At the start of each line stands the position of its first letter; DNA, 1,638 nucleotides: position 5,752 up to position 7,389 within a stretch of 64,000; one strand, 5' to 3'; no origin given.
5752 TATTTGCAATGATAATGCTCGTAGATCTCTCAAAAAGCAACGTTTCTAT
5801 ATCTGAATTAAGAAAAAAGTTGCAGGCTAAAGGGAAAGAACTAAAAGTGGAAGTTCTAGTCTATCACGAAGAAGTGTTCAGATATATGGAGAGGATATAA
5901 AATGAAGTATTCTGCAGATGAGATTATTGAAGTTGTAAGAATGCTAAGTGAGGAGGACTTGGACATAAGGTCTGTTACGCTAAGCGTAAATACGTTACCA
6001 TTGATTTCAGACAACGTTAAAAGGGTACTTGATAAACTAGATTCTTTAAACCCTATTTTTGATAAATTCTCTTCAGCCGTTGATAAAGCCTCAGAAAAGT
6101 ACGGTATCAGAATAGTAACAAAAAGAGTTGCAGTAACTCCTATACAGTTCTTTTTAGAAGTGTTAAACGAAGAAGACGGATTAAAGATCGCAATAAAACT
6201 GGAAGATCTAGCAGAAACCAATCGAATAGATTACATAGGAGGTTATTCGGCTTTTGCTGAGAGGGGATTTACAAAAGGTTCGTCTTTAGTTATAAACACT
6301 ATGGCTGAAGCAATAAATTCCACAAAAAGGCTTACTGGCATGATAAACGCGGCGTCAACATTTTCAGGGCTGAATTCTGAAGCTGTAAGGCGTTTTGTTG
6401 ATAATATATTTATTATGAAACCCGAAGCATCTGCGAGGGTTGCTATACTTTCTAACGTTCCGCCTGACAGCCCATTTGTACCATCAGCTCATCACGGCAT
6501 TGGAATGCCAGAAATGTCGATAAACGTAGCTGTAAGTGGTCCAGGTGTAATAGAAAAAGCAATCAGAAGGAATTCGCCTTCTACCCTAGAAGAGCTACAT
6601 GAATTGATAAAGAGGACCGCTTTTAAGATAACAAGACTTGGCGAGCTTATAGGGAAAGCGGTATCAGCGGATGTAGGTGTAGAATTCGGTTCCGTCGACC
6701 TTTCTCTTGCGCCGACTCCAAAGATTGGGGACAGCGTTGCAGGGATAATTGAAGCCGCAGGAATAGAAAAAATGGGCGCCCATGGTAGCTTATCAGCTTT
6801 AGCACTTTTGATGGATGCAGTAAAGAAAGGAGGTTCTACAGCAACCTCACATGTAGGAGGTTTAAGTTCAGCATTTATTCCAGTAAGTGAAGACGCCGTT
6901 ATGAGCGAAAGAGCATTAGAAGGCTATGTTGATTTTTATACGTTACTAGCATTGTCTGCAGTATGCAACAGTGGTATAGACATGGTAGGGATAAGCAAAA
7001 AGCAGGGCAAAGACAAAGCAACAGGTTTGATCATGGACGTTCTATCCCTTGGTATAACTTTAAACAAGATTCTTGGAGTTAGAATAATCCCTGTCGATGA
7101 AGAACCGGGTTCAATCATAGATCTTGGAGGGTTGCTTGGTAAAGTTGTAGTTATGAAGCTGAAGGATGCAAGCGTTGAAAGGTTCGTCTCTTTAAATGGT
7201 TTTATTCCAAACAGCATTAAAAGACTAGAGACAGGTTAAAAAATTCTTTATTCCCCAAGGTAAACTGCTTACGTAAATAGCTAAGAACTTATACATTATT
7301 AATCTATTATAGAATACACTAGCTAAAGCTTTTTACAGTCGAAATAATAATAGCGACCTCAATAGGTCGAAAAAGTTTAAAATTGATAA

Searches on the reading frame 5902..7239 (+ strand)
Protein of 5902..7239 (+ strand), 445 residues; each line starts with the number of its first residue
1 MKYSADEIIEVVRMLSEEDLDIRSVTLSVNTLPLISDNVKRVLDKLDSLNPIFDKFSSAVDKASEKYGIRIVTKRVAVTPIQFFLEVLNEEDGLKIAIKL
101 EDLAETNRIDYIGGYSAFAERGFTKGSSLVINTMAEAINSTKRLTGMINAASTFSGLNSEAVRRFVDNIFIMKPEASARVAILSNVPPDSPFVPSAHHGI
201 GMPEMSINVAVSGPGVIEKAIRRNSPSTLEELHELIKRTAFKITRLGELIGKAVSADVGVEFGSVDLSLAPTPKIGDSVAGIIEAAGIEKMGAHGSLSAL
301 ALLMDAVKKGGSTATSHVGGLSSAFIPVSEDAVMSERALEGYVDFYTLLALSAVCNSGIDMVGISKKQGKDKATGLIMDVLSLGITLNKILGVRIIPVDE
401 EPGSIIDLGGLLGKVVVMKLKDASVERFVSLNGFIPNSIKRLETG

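Call 60: search_protein_families(library=pfam, proteins=[window:5902-7239:+], max_evalue=0.001)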
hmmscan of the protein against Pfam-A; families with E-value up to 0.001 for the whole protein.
window:5902-7239:+ (445 aa): 1 family
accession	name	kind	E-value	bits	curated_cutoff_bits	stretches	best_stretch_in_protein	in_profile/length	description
PF05167.17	DUF711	-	2.3e-129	432.2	25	1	13-414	1-412/413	Uncharacterised ACR (DUF711)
